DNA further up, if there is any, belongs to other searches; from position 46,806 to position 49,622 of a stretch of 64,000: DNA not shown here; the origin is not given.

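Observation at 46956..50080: Virus-encoded ClpC-type unfoldase with its ClpS adaptor, co-oriented and contiguous with the pncAB operon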

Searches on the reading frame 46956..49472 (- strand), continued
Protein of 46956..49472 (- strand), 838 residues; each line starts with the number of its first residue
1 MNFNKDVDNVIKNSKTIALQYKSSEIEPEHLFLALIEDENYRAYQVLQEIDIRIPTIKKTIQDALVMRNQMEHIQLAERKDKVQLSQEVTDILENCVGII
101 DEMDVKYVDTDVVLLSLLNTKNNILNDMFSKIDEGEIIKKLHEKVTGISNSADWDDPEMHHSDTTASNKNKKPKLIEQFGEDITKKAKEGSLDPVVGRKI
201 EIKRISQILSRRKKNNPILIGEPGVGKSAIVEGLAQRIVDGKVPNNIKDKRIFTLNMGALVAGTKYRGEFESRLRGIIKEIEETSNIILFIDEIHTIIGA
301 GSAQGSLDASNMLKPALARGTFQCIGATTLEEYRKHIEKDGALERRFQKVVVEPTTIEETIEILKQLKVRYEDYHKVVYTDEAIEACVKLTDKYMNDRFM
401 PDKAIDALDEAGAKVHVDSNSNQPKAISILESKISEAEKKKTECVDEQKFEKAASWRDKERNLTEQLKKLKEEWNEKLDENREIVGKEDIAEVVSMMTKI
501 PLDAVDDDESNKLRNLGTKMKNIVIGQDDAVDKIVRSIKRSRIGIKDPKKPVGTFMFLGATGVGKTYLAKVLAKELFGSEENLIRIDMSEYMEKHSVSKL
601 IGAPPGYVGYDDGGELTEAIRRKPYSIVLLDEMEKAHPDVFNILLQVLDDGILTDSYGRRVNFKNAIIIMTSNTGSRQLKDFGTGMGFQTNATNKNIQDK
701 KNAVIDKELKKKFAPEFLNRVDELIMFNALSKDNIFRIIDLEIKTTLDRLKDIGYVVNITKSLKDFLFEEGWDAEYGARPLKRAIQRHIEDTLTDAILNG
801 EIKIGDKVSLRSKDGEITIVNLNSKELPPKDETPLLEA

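Call 14: find_encoding_contigs(protein=window:46956-49472:-, flank=10000, max_places=5)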
Protein window:46956-49472:- (838 aa): 1 contig read that carries it; 1 place shown.
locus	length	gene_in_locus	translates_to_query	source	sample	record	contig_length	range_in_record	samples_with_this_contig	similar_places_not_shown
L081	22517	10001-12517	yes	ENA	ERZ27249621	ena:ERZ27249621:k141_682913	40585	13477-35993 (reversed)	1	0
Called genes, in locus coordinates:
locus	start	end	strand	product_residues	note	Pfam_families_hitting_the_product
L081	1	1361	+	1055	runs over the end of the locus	-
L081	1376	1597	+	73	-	-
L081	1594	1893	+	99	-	-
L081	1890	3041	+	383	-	PF00675:Peptidase_M16, PF05193:Peptidase_M16_C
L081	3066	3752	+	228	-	PF00112:Peptidase_C1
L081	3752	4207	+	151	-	-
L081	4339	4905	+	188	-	-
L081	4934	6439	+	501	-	PF01145:Band_7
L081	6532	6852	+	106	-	-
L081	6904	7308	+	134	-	PF20274:cREC_REC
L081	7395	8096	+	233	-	PF00857:Isochorismatase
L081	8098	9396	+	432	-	PF17767:NAPRTase_N, PF04095:NAPRTase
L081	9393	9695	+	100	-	PF02617:ClpS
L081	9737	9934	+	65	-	-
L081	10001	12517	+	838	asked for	PF02861:Clp_N, PF23569:NBD_SMAX1 (weak), PF00004:AAA, PF17871:AAA_lid_9, PF07724:AAA_2, PF00004:AAA, PF07728:AAA_5, PF10431:ClpB_D2-small, +10 more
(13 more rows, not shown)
